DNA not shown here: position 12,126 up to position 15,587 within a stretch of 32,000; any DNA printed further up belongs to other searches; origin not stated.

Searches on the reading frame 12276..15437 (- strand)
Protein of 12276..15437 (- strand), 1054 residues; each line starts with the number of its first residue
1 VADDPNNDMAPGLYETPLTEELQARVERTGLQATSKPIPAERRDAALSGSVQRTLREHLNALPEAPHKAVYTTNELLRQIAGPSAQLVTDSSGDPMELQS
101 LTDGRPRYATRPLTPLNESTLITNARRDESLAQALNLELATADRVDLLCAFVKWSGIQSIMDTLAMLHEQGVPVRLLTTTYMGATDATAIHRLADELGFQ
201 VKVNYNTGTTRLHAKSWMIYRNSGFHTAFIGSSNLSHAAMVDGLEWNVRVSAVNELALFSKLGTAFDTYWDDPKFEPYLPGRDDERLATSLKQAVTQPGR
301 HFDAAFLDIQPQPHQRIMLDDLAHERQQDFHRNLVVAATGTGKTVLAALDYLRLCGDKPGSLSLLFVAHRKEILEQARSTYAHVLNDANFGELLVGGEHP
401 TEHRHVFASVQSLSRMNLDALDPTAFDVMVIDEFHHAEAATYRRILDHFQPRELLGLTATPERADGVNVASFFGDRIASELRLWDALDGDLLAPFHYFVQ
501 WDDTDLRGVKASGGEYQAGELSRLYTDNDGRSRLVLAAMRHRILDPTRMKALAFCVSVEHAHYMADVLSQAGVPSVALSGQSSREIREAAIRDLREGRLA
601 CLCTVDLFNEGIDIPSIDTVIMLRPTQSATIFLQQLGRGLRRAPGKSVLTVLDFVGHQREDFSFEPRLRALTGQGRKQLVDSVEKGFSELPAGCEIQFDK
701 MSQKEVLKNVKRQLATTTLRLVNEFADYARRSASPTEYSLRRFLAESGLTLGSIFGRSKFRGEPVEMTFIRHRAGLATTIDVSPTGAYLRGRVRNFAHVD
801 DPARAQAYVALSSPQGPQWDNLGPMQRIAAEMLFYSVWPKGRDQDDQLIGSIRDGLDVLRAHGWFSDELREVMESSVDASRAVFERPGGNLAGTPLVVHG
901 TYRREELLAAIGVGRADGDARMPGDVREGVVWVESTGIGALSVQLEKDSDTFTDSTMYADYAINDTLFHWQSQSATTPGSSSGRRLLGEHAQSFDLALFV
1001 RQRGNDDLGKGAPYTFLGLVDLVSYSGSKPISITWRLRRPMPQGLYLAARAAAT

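Call 65: search_protein_families(library=padloc, proteins=[window:12276-15437:-], max_evalue=0.001)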
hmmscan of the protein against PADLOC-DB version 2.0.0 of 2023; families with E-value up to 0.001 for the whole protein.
window:12276-15437:- (1054 aa): 19 families
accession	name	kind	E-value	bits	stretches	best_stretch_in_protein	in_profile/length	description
PDLC03659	mREase_IV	-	2.7e-280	930.4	1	107-1046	12-936/945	Type IV methyl-directed restriction enzyme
PDLC03658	mREase_IV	-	1.5e-84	282.4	1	121-664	31-567/953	Type IV methyl-directed restriction enzyme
PDLC02707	PbeA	-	1.2e-30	104.8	2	549-656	524-631/672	PbeA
PDLC02704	PbeA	-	1e-23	81.7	2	562-659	551-648/682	PbeA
PDLC03049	REase_I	-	3.2e-18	63.1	1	328-655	185-539/807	Type I restriction enzyme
PDLC02705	PbeA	-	1.3e-15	54.6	2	548-655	525-633/691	PbeA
PDLC03047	REase_I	-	1.6e-15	53.9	1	326-474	359-504/1107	Type I restriction enzyme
PDLC02703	PbeA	-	1.3e-11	41.8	1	592-661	549-620/626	PbeA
PDLC02706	PbeA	-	1.8e-10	38.1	1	582-655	599-672/722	PbeA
PDLC03042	REase_I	-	2.7e-08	29.7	1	543-645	718-833/1170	Type I restriction enzyme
PDLC02503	BrxHI|BrxHII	-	4.9e-08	29.7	1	549-645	249-345/698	BrxHI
PDLC01439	typeIV_DinG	-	2.2e-07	28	0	542-622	400-479/575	CAS-IV-A; associated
PDLC03960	SngC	-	5.2e-07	26.8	1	522-660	252-376/720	-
PDLC02501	BrxHI|BrxHII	-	1.7e-06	24.4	1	549-647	249-347/925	BrxHI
PDLC03597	REase_MTase_IIG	-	3.6e-06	22.8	1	602-648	555-601/1646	Type IIG restriction enzyme-methyltransferase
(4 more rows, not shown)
